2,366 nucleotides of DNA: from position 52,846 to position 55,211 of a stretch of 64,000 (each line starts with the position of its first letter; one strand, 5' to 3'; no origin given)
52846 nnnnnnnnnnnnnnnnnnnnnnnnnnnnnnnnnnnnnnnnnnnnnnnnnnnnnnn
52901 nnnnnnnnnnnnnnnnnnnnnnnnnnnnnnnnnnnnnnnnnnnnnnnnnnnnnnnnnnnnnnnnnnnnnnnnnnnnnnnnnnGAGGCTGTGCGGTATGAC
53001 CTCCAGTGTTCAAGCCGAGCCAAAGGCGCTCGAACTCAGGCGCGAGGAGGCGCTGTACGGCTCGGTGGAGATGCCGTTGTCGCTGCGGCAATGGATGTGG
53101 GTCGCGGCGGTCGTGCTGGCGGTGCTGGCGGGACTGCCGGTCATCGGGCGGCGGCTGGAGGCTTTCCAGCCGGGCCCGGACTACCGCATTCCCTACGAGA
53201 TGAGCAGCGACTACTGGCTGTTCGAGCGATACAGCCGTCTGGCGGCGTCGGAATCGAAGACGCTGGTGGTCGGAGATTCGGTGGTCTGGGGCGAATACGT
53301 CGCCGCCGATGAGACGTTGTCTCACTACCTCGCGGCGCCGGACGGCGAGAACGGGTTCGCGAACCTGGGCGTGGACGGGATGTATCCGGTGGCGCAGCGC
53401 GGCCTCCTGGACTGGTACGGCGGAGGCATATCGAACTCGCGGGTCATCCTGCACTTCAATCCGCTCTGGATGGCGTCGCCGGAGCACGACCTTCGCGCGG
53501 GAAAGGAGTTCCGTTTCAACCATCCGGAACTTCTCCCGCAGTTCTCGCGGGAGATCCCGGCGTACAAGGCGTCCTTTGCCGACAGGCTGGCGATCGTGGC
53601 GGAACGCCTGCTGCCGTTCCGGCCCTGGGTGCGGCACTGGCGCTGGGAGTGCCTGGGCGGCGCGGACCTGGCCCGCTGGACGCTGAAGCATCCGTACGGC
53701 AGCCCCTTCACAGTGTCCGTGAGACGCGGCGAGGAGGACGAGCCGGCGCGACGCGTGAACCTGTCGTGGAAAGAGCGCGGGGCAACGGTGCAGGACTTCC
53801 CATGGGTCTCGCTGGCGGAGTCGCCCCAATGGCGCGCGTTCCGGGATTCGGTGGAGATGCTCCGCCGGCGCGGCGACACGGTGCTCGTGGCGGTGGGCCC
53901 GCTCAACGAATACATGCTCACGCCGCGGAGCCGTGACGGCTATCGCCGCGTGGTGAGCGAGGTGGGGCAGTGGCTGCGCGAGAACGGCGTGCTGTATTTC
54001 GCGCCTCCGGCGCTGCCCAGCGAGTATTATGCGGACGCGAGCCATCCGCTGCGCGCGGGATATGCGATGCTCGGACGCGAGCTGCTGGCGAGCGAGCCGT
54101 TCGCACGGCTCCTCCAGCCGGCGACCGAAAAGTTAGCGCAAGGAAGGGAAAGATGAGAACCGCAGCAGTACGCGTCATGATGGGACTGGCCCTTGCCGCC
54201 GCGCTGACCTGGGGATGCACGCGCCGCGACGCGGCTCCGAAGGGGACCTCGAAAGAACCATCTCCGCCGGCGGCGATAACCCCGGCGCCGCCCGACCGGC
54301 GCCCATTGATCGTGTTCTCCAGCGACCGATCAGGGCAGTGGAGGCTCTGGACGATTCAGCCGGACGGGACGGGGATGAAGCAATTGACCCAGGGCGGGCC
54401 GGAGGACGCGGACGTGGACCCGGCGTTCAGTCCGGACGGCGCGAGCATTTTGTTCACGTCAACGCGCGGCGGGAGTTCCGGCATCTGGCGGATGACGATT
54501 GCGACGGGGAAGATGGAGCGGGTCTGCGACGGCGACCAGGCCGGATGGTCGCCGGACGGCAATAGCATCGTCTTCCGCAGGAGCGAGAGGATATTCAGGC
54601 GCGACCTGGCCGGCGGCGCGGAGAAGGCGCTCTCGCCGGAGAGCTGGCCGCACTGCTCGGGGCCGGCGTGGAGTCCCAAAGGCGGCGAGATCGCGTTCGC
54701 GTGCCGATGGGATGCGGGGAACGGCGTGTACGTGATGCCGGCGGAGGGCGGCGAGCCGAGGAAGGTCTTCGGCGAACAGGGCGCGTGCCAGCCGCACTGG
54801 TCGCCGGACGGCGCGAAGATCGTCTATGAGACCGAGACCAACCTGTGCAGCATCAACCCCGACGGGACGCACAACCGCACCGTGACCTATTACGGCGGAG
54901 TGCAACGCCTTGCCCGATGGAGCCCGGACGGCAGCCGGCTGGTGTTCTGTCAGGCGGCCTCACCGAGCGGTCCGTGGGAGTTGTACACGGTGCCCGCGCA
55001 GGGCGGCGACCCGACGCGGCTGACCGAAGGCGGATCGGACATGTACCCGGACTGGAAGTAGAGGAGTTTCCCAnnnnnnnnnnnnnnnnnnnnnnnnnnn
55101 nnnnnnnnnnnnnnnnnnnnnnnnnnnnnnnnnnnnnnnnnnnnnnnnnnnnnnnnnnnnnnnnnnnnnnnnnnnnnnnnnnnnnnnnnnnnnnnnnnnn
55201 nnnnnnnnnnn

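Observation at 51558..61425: Eight-gene co-directional operon: MBOAT, SGNH-like partner, TolB-like propeller, two tandem paralogous lipoproteins (one with CBM-like module), FGE-domain lipoprotein, amidohydrolase-like enzyme. Candidate uncharacterised envelope glycan O-acylation/remodelling system.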

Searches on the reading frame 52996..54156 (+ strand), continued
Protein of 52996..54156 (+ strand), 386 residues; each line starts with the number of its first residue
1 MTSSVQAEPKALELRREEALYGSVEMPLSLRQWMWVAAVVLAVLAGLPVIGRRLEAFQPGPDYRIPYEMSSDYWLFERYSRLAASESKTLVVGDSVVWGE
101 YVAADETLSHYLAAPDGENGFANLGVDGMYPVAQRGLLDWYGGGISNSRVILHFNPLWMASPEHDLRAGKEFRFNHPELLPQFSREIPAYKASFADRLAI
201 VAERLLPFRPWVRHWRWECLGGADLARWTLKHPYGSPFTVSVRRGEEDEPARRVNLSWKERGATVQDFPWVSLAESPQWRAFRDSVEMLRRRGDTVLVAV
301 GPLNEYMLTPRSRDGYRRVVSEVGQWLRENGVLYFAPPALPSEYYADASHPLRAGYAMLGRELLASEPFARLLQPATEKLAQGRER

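Call 86: search_protein_families(library=padloc, proteins=[window:52996-54156:+], max_evalue=0.001)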
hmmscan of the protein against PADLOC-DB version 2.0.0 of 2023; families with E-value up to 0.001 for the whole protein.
window:52996-54156:+ (386 aa): 0 families

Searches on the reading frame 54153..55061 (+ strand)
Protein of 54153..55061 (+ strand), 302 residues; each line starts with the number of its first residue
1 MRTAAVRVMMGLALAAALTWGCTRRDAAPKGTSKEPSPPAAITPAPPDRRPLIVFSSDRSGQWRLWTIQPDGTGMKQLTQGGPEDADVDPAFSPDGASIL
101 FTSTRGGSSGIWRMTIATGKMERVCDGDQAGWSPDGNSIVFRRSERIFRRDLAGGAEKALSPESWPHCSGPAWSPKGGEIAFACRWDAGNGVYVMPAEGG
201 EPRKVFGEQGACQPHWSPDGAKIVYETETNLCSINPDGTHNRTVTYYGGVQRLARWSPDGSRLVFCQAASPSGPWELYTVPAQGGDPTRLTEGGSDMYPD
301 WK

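Call 5: search_protein_families(library=pfam, proteins=[window:54153-55061:+], max_evalue=0.01)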
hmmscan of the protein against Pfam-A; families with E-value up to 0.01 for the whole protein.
window:54153-55061:+ (302 aa): 5 families
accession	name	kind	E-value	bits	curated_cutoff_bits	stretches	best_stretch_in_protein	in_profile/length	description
PF07676.18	PD40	-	8.6e-23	80.2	20.9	1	87-113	11-38/38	WD40-like Beta Propeller Repeat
PF00930.27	DPPIV_N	-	9.5e-12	44.7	22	0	114-161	28-79/354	Dipeptidyl peptidase IV (DPP IV) N-terminal region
PF25460.1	Beta-prop_Aladin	-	3.7e-08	33.3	171.1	1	172-271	117-217/340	Aladin seven-bladed propeller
PF14583.12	Pectate_lyase22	-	0.00014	21.1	30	0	256-296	43-81/386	Oligogalacturonate lyase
PF25174.1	Beta-prop_THOC3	-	0.00048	19.6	305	0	173-268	54-149/272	THOC3 beta-propeller domain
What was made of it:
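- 54153..55061 (+): g3: secreted or lipidated PD40 beta-propeller protein (302 aa), the 'P' subfamily that precedes paralogue A. Pfam PD40 9e-23 (call 5).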

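Call 7: search_protein_families(library=ncbifam, proteins=[window:54153-55061:+], max_evalue=0.01)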
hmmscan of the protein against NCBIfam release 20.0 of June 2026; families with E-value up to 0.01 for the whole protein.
window:54153-55061:+ (302 aa): 5 families
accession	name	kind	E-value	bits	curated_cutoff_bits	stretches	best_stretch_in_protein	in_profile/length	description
TIGR02800.1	propeller_TolB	equivalog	6.5e-36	124.1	343.15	2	53-161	249-363/418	Tol-Pal system beta propeller repeat protein TolB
NF033523.0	lasso_peptidase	equivalog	8.4e-17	61.1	400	2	74-144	80-151/638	Atxe2 family lasso peptide isopeptidase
NF002183.0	PRK01029.1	equivalog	1.7e-14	53.7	405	2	53-143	295-389/429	Tol-Pal system protein TolB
NF053518.1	DipepPtdsDpp5Prph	equivalog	1e-12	47.4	900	1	143-227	40-124/655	dipeptidyl-peptidase Dpp5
NF003124.0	PRK04043.1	equivalog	0.004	16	428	0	75-125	269-317/419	Tol-Pal system protein TolB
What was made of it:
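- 54153..55061 (+): The TolB model scores 124 bits against a cut-off of 343 (call 7).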

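Call 86: search_protein_families(library=padloc, proteins=[window:54153-55061:+], max_evalue=0.001)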
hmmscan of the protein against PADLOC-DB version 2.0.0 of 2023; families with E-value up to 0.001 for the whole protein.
window:54153-55061:+ (302 aa): 0 families
